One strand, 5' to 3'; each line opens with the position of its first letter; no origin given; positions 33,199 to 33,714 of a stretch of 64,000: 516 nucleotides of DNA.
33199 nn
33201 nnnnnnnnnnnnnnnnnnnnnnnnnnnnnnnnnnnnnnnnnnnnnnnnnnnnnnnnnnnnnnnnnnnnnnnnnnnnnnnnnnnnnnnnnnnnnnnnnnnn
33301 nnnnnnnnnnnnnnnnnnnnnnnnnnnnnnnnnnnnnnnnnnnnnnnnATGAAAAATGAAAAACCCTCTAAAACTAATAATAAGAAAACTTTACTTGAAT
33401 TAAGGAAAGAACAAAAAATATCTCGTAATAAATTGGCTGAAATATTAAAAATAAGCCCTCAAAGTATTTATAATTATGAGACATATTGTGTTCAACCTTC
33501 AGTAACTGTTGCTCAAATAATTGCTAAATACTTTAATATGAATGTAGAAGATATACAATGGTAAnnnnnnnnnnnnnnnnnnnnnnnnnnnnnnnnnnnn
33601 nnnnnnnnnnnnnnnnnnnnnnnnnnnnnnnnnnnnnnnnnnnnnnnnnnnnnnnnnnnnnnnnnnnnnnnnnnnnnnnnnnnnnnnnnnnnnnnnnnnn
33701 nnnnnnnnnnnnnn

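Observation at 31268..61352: Three distinct SPFH (band-7) membrane-scaffold proteins in one phage region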

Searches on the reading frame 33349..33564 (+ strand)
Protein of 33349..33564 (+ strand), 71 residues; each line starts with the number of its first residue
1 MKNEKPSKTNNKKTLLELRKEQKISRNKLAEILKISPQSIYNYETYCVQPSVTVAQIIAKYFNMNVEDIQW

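Call 3: search_protein_families(library=pfam, proteins=[window:33349-33564:+], max_evalue=0.01)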
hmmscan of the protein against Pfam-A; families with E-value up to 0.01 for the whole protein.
window:33349-33564:+ (71 aa): 8 families
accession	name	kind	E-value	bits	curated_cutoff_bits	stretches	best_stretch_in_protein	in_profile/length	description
PF01381.28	HTH_3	-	9.4e-11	42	23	1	16-68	2-54/55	Helix-turn-helix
PF12844.13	HTH_19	-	2.8e-06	27.6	30.2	1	15-44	4-33/64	Helix-turn-helix domain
PF13443.12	HTH_26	-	2.3e-05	25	22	1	15-69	2-57/63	Cro/C1-type HTH DNA-binding domain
PF02796.21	HTH_7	-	4.7e-05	23.9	23.8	1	6-43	3-41/45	Helix-turn-helix domain of resolvase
PF08279.18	HTH_11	-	0.00033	20.9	25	1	15-43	5-35/55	HTH domain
PF13560.12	HTH_31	-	0.0015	19.2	27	1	16-66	7-58/64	Helix-turn-helix domain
PF13412.12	HTH_24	-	0.0015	18.5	21.9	1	11-40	5-34/48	Winged helix-turn-helix DNA-binding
PF13309.12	HTH_22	-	0.0028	18.1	29.6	1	23-43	41-61/63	HTH domain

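Call 4: search_protein_families(library=phrogs, proteins=[window:33349-33564:+], max_evalue=0.01)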
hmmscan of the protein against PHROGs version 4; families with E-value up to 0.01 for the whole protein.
window:33349-33564:+ (71 aa): 16 families
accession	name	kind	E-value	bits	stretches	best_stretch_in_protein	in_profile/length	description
phrog_8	-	transcription regulation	2e-13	51.5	1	1-66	67-132/346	transcriptional regulator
phrog_3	-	transcription regulation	2.6e-09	38.4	1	7-69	85-145/430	transcriptional repressor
phrog_2439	-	transcription regulation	4.4e-06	26.8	1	10-66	7-63/367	transcriptional regulator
phrog_4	-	transcription regulation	8.7e-06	26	1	8-69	134-191/400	transcriptional repressor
phrog_2967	-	transcription regulation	9e-06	26.4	1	4-69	4-69/225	transcriptional regulator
phrog_1373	-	transcription regulation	2e-05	25.7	1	12-67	65-120/166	transcriptional regulator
phrog_147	-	transcription regulation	0.00017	22.9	1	11-62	5-59/100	transcriptional regulator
phrog_1994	-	DNA, RNA and nucleotide metabolism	0.0002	22.3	1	14-67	3-56/170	DNA binding protein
phrog_2328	-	transcription regulation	0.0012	19.6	1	15-67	20-72/128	transcriptional repressor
phrog_25914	-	DNA, RNA and nucleotide metabolism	0.0013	19.8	1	26-69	41-84/96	HTH DNA binding protein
phrog_35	-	transcription regulation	0.0015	19.7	1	1-55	64-118/181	transcriptional repressor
phrog_5119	-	unknown function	0.0023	18.7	1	14-45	57-88/152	-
phrog_2104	-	unknown function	0.0024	19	1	6-58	35-87/103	-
phrog_6499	-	transcription regulation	0.0027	18.1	1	19-63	15-65/157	transcriptional regulator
phrog_1124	-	transcription regulation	0.0069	17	1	9-63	7-60/177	transcriptional regulator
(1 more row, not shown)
